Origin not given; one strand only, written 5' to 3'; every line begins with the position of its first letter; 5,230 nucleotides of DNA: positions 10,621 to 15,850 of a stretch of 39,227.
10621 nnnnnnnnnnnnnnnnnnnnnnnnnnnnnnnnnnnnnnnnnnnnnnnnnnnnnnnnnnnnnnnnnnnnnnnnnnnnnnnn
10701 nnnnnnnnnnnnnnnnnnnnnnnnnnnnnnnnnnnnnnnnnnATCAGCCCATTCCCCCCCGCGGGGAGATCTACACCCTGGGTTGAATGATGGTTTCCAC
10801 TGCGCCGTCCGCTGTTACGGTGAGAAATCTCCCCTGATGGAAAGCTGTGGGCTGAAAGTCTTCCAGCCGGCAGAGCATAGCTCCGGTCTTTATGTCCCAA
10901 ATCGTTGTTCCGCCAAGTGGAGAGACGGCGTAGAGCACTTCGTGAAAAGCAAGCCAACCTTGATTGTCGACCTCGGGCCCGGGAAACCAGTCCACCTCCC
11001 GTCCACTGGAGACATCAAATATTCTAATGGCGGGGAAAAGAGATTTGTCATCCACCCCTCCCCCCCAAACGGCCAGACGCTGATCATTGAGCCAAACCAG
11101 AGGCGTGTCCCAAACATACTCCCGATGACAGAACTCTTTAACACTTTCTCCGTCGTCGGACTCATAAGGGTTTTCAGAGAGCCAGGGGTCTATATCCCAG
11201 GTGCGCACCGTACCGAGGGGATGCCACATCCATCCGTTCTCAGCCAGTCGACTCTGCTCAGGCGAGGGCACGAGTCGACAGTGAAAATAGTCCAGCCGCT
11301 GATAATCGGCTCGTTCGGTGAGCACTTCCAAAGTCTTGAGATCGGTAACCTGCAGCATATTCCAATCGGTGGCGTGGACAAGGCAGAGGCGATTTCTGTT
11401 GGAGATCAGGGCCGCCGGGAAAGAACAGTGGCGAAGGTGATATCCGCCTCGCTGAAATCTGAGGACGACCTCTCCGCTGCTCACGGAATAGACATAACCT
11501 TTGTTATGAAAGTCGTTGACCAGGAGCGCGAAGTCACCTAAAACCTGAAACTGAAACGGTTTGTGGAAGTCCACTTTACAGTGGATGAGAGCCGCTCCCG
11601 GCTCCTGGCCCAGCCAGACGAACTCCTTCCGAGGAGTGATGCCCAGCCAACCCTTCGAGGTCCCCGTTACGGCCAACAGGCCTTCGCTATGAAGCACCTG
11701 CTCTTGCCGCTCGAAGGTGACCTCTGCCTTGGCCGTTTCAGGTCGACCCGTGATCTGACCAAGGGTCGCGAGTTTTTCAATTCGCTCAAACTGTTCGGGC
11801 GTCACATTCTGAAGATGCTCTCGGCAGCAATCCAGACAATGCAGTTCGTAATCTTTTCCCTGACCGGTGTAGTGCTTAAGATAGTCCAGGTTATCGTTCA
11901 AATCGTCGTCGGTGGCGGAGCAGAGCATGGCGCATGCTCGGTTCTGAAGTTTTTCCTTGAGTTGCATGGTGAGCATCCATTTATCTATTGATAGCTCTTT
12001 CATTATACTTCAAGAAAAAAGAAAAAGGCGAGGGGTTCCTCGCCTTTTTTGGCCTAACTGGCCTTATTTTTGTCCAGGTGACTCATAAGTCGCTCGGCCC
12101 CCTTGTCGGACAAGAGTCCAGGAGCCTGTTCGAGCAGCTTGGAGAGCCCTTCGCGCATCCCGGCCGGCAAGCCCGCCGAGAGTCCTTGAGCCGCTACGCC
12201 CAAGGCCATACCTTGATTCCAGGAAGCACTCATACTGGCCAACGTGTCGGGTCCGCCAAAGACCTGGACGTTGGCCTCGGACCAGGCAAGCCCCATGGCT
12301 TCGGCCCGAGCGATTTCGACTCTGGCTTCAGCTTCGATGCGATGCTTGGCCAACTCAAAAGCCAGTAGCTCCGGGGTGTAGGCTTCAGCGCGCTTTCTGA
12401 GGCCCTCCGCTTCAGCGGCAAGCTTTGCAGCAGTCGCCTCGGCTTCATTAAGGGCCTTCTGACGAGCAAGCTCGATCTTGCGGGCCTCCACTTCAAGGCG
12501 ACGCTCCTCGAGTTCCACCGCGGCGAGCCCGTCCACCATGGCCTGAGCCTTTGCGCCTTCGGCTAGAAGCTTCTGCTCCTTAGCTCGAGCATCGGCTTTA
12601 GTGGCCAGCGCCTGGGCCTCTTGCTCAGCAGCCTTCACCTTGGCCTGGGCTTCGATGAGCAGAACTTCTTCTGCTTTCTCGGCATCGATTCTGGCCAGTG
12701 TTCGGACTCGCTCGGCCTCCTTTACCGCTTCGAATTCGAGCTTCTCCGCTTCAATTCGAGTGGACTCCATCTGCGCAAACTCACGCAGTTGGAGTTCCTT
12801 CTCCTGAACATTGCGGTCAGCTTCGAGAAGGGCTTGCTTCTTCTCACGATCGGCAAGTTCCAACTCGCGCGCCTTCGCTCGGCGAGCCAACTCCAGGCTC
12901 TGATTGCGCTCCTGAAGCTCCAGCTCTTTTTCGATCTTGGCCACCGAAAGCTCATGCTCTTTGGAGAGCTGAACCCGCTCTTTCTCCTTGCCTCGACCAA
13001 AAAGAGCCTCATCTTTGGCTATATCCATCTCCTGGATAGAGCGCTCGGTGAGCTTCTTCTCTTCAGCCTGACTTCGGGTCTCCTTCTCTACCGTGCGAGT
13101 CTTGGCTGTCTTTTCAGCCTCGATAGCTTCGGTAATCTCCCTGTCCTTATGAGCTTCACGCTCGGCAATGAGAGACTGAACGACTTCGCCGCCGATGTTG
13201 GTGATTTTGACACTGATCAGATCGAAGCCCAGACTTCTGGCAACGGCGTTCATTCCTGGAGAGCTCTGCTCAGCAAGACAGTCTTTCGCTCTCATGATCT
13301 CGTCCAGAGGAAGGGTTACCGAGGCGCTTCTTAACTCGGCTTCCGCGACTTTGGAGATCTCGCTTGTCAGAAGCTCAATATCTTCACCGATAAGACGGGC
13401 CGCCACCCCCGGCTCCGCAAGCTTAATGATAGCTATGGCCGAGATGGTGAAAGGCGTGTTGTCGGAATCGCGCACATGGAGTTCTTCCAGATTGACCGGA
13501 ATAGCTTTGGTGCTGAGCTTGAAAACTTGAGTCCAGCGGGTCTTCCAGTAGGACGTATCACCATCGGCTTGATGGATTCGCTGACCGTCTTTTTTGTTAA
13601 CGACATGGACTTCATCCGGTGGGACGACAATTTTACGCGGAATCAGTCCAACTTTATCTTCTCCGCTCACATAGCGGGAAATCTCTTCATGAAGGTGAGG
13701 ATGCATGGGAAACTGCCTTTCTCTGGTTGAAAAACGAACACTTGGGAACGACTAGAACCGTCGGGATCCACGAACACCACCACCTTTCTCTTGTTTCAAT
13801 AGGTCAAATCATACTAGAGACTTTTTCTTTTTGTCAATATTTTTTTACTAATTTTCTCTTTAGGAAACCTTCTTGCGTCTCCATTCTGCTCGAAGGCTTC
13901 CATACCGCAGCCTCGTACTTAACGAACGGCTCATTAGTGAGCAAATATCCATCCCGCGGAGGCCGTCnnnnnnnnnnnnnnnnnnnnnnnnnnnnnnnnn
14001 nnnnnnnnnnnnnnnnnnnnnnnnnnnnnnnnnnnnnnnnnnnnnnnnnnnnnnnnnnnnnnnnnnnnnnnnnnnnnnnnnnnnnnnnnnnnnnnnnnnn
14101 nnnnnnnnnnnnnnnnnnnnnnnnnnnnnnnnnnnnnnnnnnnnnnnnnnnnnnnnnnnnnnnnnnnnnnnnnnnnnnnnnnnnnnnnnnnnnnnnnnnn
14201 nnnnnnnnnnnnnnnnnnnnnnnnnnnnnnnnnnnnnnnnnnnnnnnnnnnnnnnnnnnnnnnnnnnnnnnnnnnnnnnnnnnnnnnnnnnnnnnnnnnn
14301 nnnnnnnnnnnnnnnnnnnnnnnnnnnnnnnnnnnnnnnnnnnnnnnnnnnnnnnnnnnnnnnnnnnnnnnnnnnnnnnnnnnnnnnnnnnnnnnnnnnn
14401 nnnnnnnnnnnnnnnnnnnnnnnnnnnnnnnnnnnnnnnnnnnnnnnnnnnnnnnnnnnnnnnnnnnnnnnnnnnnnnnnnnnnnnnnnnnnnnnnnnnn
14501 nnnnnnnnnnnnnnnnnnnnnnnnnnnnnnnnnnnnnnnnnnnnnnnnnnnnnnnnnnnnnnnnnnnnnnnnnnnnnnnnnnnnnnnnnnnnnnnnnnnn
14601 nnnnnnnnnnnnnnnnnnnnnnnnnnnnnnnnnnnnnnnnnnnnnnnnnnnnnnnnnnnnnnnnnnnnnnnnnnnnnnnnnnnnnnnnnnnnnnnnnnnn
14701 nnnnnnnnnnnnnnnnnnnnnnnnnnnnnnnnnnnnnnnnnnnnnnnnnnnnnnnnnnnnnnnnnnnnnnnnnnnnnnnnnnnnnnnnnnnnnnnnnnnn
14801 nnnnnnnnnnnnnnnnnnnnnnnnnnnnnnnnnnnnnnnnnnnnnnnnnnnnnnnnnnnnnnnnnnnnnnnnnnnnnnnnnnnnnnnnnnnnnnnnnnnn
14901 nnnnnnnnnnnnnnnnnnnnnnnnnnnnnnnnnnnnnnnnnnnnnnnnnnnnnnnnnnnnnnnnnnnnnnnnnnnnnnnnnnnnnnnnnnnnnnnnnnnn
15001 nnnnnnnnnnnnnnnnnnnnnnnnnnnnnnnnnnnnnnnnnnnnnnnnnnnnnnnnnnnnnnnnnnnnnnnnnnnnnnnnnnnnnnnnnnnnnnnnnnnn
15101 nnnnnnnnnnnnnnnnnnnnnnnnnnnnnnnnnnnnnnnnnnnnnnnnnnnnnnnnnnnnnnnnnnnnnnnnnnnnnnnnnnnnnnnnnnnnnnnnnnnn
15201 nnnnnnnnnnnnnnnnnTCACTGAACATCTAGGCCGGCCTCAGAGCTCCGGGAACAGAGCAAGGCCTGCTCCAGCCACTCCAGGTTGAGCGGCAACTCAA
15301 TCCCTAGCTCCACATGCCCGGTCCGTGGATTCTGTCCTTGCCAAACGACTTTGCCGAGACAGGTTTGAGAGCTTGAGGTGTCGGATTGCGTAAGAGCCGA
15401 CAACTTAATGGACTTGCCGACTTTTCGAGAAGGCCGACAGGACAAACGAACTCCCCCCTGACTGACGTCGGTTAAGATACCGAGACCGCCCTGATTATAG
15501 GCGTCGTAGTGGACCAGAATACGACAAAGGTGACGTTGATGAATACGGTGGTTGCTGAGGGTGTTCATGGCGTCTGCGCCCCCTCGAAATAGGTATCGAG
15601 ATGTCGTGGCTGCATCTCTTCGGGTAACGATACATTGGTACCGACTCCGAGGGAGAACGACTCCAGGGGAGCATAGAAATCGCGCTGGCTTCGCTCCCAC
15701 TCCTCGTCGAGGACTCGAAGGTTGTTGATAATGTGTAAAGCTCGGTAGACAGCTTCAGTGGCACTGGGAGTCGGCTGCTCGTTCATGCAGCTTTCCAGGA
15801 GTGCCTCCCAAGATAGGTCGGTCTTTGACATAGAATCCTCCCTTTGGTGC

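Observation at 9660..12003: Bacterial NOS apparently co-transcribed with a Cys/His-rich beta-propeller-like protein and downstream of flotillin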

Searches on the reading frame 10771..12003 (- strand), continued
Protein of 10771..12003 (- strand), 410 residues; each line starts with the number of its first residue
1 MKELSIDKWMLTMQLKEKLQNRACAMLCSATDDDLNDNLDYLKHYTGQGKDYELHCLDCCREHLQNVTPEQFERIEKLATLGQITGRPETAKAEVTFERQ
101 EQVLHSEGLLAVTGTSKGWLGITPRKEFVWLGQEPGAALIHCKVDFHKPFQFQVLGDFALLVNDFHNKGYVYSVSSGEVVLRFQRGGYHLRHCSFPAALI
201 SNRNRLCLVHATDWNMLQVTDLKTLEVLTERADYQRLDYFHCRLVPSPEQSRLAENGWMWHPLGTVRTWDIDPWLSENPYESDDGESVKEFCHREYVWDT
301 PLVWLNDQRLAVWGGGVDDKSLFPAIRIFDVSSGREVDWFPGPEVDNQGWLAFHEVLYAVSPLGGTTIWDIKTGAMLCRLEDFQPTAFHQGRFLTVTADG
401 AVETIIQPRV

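Call 52: fold_search(model_id=the predicted structure, library=pdb)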
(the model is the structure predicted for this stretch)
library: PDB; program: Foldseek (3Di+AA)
matches with E <= 10: 1763; with E <= 0.001: 1262
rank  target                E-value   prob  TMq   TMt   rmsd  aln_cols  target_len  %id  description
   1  8gfv_B                1.4e-10  1.00  0.49  0.59   5.6       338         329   10  CryoEM structure of beta-2-adrenergic receptor in complex with GTP-bound Gs heterotrimer (transition intermediate #1 o (released 2024-03-06)
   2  8d41_B                2.1e-10  1.00  0.32  0.40   9.1       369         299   11  Crystal structure of the human COPB2 WD-domain in complex with OICR-6254 (released 2022-07-06)
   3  7f1r_B                2.3e-10  1.00  0.50  0.62   5.6       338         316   11  Cryo-EM structure of the chemokine receptor CCR5 in complex with RANTES and Gi (released 2021-07-14)
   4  8ge4_B                2.6e-10  1.00  0.48  0.58   5.7       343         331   10  CryoEM structure of beta-2-adrenergic receptor in complex with nucleotide-free Gs heterotrimer (#5 of 20) (released 2024-03-06)
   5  6g6n_B                2.9e-10  1.00  0.39  0.48   8.8       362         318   14  Crystal structure of the computationally designed Tako8 protein in C2 (released 2018-11-28)
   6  9qpq_F                3.2e-10  1.00  0.34  0.26   8.9       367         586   12  The structure of the COPI leaf bound to GOLPH3 (released 2025-10-22)
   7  8d41_A                6.1e-10  1.00  0.50  0.64   5.5       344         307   11  Crystal structure of the human COPB2 WD-domain in complex with OICR-6254 (released 2022-07-06)
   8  9md1_B                6.5e-10  1.00  0.47  0.57   5.8       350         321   10  Buspirone-bound serotonin 1A (5-HT1A) receptor-Gz protein complex (released 2025-08-13)
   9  6g6m                  6.5e-10  1.00  0.42  0.51   7.2       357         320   15  Crystal structure of the computationally designed Tako8 protein in P42212 (released 2018-11-28)
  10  8gee_B                7.6e-10  1.00  0.50  0.60   5.8       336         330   10  CryoEM structure of beta-2-adrenergic receptor in complex with nucleotide-free Gs heterotrimer (#15 of 20) (released 2024-03-06)
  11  6y7n_A                7.6e-10  1.00  0.47  0.58   7.2       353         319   15  The crystal structure of the eight-bladed symmetrical designer protein Tako8 in the presence of tellurotungstic Anders (released 2020-12-16)
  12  8gdz_B                8.5e-10  1.00  0.50  0.60   5.5       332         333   11  CryoEM structure of beta-2-adrenergic receptor in complex with nucleotide-free Gs heterotrimer (#1 of 20) (released 2024-03-06)
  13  3frx_A                8.5e-10  1.00  0.46  0.59   6.3       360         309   12  Crystal Structure of the Yeast Orthologue of RACK1, Asc1. (released 2009-02-17)
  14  8ge3_B                1.1e-09  1.00  0.48  0.57   5.7       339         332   10  CryoEM structure of beta-2-adrenergic receptor in complex with nucleotide-free Gs heterotrimer (#4 of 20) (released 2024-03-06)
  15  8c6j_N                1.1e-09  1.00  0.47  0.59   6.6       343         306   13  Human spliceosomal PM5 C* complex (released 2023-07-12)
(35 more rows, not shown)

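Call 58: list_cluster_members(proteins=[P0009, P0012, P0015, P0021, P0013, P0020, P0036, P0054, P0065, P0102])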
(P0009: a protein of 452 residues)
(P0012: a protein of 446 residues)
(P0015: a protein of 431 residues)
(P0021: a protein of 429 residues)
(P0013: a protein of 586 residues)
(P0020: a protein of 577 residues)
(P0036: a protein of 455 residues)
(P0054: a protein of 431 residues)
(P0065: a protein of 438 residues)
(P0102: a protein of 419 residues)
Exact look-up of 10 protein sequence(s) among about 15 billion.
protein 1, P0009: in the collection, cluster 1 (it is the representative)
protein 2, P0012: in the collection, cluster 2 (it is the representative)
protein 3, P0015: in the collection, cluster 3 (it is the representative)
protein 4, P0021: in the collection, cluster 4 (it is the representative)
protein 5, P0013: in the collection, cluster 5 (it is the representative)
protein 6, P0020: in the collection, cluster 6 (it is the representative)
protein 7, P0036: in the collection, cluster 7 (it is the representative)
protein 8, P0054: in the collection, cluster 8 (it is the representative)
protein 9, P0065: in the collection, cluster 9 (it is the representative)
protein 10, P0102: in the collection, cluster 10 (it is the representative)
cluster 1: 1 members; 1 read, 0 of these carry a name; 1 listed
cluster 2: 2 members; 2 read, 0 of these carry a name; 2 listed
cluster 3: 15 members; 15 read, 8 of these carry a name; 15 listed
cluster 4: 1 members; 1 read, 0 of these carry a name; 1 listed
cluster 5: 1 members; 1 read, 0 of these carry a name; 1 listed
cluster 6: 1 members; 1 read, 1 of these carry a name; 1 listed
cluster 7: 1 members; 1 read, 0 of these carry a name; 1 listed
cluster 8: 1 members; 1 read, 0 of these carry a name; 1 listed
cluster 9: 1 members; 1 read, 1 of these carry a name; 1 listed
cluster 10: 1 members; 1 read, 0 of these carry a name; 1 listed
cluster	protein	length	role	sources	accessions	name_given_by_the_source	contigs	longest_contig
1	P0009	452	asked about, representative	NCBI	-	-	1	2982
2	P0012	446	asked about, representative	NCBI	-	-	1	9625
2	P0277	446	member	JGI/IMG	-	-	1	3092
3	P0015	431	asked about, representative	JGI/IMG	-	hypothetical protein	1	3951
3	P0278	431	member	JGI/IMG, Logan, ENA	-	hypothetical protein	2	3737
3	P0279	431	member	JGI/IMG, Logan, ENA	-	hypothetical protein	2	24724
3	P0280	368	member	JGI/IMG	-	hypothetical protein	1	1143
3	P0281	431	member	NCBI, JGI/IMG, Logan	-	hypothetical protein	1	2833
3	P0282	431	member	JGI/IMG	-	hypothetical protein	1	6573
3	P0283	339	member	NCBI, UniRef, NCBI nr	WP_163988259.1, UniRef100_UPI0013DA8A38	WD40 repeat domain-containing protein [Pyxidicoccus caerfyrddinensis] | WD40 repeat domain-containing protein n=1 Tax=Pyxidicoccus caerfyrddinensis TaxID=2709663 ... | hypothetical protein [Pyxidicoccus caerfyrddinensis]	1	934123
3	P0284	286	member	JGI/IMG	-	hypothetical protein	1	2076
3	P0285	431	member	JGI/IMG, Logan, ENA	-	-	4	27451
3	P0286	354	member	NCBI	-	-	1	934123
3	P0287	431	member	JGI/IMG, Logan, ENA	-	-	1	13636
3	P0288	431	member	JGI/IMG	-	-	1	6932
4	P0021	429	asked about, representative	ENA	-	-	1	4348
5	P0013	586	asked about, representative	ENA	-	-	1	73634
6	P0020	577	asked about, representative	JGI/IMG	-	ribA/ribD-fused uncharacterized protein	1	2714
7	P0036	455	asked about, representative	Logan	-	-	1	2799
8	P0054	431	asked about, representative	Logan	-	-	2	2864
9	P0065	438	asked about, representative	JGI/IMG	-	hypothetical protein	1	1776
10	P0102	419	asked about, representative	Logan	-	-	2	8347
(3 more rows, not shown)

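Call 65: find_related_loci(query=A5, collection=metagenome_contigs, flank=10000)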
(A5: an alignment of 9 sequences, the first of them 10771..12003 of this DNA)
Query A5 (410 aa) in metagenome_contigs; peptide patterns used: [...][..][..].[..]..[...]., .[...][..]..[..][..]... (x = any residue, [..] = any of these).
260 stretches matched a pattern; 173 encode a relative of the query (tblastn E <= 1e-3); the best 80 are kept; 80 distinct loci.
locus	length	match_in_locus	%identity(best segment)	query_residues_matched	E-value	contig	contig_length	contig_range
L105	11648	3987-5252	35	23-402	4e-72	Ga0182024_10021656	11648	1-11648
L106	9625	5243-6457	35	40-402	3e-70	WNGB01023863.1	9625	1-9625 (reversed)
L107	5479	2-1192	33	34-400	3e-65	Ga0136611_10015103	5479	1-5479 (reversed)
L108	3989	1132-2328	33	34-405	2e-65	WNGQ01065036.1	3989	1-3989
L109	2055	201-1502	32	18-402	8e-66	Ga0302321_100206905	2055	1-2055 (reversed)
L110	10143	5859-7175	34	22-399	6e-63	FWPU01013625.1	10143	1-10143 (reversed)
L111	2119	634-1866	32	39-403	3e-64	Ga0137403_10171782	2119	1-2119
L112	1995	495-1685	35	23-395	4e-64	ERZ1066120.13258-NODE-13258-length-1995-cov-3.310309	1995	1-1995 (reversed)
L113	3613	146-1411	32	24-404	4e-62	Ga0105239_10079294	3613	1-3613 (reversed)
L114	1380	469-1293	42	139-402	3e-65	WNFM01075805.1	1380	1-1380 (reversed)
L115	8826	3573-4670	33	38-406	1e-61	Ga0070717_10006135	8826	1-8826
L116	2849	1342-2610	31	15-400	3e-61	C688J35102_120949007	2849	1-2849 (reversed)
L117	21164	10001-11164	35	40-400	5e-64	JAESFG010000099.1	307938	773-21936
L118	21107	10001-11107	36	41-387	2e-59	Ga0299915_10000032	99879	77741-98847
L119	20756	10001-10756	40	156-399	3e-59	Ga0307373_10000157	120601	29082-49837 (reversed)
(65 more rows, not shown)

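Call 70: search_protein_families(library=padloc, proteins=[window:10771-12003:-, P0009, P0013], max_evalue=0.01)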
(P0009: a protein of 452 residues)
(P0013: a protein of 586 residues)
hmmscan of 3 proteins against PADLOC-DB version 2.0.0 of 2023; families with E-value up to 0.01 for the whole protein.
window:10771-12003:- (410 aa): 0 families

P0009 (452 aa): 0 families

P0013 (586 aa): 1 family
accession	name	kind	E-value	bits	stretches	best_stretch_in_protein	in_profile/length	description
PDLC04643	PDC-M42C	-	1.3e-05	23.5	1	14-131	14-135/158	-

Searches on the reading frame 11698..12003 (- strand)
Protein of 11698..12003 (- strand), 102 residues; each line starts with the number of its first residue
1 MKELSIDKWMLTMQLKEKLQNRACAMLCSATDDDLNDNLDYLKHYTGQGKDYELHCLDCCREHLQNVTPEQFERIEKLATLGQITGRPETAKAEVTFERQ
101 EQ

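Call 69: search_protein_families(library=pfam, proteins=[window:11698-12003:-], max_evalue=10)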
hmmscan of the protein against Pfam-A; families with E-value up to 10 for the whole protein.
seq(102 aa): 0 families

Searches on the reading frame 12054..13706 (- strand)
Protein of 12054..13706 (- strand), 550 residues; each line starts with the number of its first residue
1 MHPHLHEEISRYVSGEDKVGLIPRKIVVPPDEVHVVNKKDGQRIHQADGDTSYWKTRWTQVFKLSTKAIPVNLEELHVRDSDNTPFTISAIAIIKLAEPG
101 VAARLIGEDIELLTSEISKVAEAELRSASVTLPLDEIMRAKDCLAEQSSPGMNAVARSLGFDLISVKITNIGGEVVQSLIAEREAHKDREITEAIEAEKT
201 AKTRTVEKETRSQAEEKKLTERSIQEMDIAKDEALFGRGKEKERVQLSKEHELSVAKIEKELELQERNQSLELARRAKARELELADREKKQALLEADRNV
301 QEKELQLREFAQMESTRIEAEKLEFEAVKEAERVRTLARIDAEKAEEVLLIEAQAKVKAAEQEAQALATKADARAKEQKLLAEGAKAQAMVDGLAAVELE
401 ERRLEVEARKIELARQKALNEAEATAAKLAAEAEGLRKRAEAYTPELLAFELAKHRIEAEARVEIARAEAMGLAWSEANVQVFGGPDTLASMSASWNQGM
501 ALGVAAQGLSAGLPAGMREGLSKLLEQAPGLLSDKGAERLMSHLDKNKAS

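Call 3: search_protein_families(library=pfam, proteins=[window:12054-13706:-], max_evalue=0.01)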
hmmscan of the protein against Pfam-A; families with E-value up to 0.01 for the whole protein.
window:12054-13706:- (550 aa): 1 family
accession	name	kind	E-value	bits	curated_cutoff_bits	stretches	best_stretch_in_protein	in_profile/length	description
PF01145.31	Band_7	-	2.2e-12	47.8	23.6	1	27-201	2-176/176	SPFH domain / Band 7 family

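Call 4: search_protein_families(library=ncbifam, proteins=[window:12054-13706:-], max_evalue=0.01)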
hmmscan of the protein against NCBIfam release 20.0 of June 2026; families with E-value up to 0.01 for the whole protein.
window:12054-13706:- (550 aa): 0 families

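Call 70: search_protein_families(library=padloc, proteins=[window:12054-13706:-], max_evalue=0.01)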
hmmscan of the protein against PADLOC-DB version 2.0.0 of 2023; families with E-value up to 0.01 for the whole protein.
window:12054-13706:- (550 aa): 0 families

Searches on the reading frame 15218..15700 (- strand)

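Call 49: search_protein_families(library=pfam, proteins=[window:15218-15700:-], max_evalue=0.1)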
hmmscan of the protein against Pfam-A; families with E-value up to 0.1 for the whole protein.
window:15218-15700:- (160 aa): 1 family
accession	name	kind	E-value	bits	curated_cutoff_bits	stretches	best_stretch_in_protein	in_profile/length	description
PF07238.19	PilZ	-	3e-06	28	22.5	1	52-140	3-88/102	PilZ domain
